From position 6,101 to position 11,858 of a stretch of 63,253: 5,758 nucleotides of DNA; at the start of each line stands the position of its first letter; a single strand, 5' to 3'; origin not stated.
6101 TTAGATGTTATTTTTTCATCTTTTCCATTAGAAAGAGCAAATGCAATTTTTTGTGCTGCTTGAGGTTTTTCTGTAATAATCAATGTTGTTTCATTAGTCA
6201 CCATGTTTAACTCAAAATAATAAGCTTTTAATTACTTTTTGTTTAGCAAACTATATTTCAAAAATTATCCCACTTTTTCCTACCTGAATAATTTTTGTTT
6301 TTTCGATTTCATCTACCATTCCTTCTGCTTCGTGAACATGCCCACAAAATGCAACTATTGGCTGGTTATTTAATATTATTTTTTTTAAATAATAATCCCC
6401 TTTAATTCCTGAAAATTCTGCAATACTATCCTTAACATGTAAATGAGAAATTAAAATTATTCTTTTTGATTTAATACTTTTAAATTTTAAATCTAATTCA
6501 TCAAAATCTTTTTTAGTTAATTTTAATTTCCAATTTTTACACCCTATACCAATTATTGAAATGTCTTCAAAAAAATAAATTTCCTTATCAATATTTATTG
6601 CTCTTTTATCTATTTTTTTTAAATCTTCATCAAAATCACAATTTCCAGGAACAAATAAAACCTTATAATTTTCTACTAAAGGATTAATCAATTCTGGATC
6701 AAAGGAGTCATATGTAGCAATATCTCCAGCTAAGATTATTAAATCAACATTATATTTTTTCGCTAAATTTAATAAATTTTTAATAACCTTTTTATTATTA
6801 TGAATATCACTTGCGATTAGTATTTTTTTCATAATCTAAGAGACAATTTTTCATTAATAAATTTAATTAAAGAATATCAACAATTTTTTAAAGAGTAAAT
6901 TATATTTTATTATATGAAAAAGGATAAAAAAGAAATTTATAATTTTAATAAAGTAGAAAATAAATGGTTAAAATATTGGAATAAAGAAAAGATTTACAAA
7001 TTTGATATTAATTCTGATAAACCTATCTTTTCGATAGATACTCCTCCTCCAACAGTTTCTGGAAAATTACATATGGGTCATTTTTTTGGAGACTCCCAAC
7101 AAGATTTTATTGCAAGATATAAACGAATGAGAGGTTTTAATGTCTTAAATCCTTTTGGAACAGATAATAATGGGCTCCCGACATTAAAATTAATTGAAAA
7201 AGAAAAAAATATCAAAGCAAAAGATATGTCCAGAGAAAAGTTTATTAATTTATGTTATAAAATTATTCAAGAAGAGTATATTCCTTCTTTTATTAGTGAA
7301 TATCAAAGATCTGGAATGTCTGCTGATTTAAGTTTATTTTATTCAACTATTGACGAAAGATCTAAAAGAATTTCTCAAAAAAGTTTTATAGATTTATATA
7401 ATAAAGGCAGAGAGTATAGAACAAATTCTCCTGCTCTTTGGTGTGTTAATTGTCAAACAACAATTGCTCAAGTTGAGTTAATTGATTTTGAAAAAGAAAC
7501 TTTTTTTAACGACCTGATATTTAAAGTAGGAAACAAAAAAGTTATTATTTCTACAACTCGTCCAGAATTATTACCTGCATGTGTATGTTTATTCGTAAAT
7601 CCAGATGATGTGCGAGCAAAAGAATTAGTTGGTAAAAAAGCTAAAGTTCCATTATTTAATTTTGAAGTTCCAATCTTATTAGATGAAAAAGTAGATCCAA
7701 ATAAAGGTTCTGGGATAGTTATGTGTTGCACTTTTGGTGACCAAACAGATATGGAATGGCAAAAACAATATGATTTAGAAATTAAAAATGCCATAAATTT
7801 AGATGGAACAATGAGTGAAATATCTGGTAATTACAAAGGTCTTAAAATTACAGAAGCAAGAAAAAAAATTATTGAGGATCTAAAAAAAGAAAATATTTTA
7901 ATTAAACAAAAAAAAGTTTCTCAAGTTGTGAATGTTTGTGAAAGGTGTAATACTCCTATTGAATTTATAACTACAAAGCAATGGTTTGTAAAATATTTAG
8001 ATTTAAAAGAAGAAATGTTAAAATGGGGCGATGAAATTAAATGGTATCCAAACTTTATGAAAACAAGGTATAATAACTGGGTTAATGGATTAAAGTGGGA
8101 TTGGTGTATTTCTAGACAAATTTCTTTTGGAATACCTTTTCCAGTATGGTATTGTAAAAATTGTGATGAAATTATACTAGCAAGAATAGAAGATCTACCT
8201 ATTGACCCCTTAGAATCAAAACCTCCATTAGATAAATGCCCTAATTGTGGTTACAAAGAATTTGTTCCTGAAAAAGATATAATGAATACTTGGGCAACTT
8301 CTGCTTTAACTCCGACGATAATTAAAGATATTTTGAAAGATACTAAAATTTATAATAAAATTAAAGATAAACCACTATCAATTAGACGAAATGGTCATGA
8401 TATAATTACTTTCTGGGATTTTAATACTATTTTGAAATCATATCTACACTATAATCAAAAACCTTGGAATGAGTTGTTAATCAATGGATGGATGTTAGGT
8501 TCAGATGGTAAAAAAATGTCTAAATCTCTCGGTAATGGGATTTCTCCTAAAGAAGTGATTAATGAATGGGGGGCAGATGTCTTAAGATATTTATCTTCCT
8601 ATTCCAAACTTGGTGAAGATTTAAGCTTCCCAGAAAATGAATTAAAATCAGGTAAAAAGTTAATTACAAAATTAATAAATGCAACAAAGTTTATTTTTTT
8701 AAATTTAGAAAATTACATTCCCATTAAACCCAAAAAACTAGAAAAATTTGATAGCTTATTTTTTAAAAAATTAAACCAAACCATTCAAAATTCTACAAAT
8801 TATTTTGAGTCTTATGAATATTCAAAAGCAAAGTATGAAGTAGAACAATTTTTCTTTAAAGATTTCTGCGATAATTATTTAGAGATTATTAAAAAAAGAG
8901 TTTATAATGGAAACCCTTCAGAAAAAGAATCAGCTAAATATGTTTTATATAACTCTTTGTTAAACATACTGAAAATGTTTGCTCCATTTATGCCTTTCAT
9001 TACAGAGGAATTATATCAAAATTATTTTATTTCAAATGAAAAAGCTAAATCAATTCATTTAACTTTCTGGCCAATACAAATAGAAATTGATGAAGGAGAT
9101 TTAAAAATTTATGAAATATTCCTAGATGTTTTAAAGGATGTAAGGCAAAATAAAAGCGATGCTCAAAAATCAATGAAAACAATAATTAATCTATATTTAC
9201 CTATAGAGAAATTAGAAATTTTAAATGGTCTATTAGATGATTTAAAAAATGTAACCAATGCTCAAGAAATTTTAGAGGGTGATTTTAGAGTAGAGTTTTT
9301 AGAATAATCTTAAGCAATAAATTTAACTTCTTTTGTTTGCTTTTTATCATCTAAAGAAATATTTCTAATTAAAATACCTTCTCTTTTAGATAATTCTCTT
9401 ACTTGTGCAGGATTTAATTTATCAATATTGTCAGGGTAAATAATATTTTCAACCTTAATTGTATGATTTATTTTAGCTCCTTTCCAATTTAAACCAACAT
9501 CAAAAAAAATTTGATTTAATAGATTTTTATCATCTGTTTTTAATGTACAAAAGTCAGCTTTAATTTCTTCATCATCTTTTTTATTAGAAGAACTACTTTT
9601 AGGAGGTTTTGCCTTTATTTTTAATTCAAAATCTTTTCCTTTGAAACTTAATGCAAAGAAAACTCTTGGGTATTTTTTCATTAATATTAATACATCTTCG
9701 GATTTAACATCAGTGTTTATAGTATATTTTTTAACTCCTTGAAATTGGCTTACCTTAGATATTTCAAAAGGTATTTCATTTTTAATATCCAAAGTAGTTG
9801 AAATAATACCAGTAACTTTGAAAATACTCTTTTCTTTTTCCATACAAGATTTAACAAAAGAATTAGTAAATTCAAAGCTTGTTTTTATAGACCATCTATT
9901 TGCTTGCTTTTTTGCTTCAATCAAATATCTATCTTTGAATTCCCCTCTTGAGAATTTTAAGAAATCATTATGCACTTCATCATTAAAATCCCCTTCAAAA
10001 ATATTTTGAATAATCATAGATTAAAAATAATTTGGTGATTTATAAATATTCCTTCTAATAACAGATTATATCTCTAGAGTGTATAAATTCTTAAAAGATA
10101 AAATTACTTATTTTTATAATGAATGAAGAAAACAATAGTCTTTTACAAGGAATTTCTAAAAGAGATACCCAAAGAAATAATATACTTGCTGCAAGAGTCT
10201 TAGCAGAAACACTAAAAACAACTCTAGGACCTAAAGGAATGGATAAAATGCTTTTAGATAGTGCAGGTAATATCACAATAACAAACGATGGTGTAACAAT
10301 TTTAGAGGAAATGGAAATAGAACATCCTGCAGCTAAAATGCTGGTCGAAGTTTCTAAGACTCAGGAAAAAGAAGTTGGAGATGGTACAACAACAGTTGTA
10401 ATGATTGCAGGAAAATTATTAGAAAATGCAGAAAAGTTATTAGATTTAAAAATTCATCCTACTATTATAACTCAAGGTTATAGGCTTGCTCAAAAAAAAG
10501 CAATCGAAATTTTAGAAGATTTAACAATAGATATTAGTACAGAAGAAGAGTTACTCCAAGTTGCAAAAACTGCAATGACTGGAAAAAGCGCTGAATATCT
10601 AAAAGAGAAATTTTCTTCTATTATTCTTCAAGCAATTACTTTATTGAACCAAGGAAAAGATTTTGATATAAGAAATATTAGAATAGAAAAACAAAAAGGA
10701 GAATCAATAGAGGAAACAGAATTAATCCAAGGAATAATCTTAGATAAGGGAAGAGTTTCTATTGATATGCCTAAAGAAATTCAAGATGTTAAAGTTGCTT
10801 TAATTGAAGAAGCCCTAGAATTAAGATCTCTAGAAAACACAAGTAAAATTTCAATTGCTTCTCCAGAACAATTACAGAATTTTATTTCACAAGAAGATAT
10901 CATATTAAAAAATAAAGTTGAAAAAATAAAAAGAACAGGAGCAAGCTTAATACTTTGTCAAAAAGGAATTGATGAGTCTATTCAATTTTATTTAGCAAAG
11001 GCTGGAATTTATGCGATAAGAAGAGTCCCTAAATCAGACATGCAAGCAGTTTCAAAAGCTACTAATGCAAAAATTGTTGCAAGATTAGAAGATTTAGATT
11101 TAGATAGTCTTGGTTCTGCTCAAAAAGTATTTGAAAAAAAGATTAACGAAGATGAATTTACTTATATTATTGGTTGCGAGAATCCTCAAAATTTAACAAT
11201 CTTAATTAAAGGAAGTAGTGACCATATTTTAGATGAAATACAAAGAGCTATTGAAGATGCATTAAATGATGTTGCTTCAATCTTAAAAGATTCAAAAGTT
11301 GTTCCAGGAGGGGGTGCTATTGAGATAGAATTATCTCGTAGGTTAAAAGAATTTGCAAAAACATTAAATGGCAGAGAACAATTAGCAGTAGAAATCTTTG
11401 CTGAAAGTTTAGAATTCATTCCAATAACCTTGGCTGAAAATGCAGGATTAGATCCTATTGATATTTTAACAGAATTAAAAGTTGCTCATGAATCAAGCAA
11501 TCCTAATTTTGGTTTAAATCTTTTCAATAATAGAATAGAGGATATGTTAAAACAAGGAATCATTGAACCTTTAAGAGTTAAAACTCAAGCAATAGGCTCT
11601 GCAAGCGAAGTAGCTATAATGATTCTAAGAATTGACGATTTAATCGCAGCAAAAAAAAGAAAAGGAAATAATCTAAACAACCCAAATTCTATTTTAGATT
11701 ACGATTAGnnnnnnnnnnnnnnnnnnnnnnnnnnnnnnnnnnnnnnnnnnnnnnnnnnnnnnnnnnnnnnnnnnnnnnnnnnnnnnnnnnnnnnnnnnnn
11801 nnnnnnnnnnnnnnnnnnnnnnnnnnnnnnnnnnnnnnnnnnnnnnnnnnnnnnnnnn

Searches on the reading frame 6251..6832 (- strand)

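Call 84: search_protein_families(library=pfam, proteins=[window:6251-6832:-], max_evalue=0.000001)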
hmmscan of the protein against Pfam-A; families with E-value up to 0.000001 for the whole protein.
window:6251-6832:- (193 aa): 2 families
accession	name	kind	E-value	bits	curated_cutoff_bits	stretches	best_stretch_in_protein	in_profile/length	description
PF00149.33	Metallophos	-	1.8e-16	61.6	21.5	1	3-168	2-190/191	Calcineurin-like phosphoesterase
PF12850.12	Metallophos_2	-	2e-14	54.3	27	1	3-186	2-134/154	Calcineurin-like phosphoesterase superfamily domain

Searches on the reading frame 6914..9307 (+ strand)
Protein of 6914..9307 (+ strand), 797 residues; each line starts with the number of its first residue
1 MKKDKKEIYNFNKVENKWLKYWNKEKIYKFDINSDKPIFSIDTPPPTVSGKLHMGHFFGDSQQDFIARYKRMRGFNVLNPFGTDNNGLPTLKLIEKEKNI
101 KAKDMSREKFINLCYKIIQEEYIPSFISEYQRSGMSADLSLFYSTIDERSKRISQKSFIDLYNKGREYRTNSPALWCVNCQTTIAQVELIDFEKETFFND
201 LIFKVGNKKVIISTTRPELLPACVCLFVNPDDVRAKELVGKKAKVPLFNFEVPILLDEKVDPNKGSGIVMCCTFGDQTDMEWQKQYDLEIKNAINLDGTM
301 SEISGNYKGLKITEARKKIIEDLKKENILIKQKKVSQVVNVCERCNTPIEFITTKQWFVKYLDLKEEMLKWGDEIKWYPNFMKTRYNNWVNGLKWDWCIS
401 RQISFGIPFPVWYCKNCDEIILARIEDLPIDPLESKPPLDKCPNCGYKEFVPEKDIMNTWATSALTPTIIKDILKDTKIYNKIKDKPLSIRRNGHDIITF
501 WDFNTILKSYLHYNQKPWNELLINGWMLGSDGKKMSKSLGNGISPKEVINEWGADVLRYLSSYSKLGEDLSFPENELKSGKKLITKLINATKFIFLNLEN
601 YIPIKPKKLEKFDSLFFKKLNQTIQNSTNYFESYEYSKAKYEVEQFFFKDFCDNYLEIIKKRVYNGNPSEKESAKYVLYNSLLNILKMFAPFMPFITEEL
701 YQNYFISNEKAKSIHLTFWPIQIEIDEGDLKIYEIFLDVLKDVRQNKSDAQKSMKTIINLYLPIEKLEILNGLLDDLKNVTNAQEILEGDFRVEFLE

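Call 22: search_protein_families(library=ncbifam, proteins=[window:6914-9307:+], max_evalue=0.00001)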
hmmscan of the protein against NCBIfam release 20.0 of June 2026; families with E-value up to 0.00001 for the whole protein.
window:6914-9307:+ (797 aa): 17 families
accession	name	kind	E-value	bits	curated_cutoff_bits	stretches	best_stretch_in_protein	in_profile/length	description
NF009687.0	PRK13208.1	equivalog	7.8e-297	986.8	738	1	5-786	6-786/801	valine--tRNA ligase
TIGR00422.1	valS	equivalog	7.4e-218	725.6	612.1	1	7-785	3-783/863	valine--tRNA ligase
NF000540.1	alt_ValS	exception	4.6e-211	703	900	2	97-785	114-825/827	valine--tRNA ligase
NF004349.1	PRK05729.1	equivalog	1.6e-168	562.6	704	1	7-765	2-743/860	valine--tRNA ligase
NF011492.0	PRK14900.1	equivalog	1.4e-120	403.9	1783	1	8-758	12-764/1044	valine--tRNA ligase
TIGR00392.1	ileS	equivalog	3.1e-115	386.3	621.4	2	236-756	288-842/861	isoleucine--tRNA ligase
NF008957.0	PRK12300.1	subfamily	8.2e-64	216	677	3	9-232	4-240/946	leucine--tRNA ligase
NF000258.1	MupB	exception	7.5e-61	206.1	1900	2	254-749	298-802/1033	mupirocin-resistant isoleucine--tRNA ligase MupB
NF040702.1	ileS_w_GNAT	exception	8e-60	202.5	1999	2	233-719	473-968/1100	isoleucine--tRNA ligase, N-acetyltransferase domain-containing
NF000257.1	MupA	exception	2.3e-55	187.9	1900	2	258-723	298-775/1024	mupirocin-resistant isoleucine--tRNA ligase MupA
TIGR00395.1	leuS_arch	equivalog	3e-55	187.7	648.5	3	13-231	2-233/938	leucine--tRNA ligase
TIGR00396.1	leuS_bact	equivalog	2e-52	178.4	548.4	2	9-192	1-170/843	leucine--tRNA ligase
TIGR00398.1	metG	equivalog_domain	2.8e-35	122.1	336.35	2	516-709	310-506/530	methionine--tRNA ligase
NF001100.0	PRK00133.1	equivalog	3.2e-25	88.8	587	2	341-711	174-509/676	methionine--tRNA ligase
NF008900.0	PRK12267.1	equivalog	2.8e-23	82.3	598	2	516-719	282-491/648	methionine--tRNA ligase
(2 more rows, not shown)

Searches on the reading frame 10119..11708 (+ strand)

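Call 22: search_protein_families(library=ncbifam, proteins=[window:10119-11708:+], max_evalue=0.00001)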
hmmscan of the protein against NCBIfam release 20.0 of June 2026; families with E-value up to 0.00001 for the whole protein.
window:10119-11708:+ (529 aa): 19 families
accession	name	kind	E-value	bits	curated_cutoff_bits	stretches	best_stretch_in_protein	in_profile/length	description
NF041082.2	thermosome_alpha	equivalog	6.4e-210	698.4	450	1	13-512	14-519/519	thermosome subunit alpha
NF041083.2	thermosome_beta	equivalog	3.9e-206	686.1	400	1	13-512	14-520/520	thermosome subunit beta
TIGR02339.1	thermosome_arch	subfamily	3.1e-201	669.7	671.1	1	13-512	13-521/521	thermosome subunit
TIGR02340.1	chap_CCT_alpha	equivalog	5.8e-131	437.8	800.2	1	15-515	11-533/536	T-complex protein 1 subunit alpha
TIGR02343.1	chap_CCT_epsi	equivalog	2.1e-124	416.1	710.5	1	15-510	26-530/532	T-complex protein 1 subunit epsilon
TIGR02344.1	chap_CCT_gamma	equivalog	2.7e-123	412.3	553.45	1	13-514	13-525/526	T-complex protein 1 subunit gamma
TIGR02342.1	chap_CCT_delta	equivalog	1.8e-121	406.2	695.35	1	15-511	8-516/517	T-complex protein 1 subunit delta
TIGR02345.1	chap_CCT_eta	equivalog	2.1e-117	392.6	669.2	1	20-513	22-522/523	T-complex protein 1 subunit eta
TIGR02347.1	chap_CCT_zeta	equivalog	2.3e-108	363.1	587.15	1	16-514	16-528/531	T-complex protein 1 subunit zeta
TIGR02346.1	chap_CCT_theta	equivalog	4.3e-107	358.8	455.9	1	18-517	20-525/531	T-complex protein 1 subunit theta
TIGR02341.1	chap_CCT_beta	equivalog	1.5e-95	320.8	522.15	1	23-515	21-518/519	T-complex protein 1 subunit beta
NF009487.0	PRK12849.1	subfamily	4.6e-43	147.3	352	2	26-353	20-335/543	chaperonin GroEL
NF000592.1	PRK00013.1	subfamily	8.9e-38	130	397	2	24-356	17-337/524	chaperonin GroEL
TIGR02348.1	GroEL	equivalog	6.6e-36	123.9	582.1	2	26-352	19-333/526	chaperonin GroEL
NF009488.0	PRK12850.1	subfamily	3.2e-34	118.3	475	2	25-355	20-338/544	chaperonin GroEL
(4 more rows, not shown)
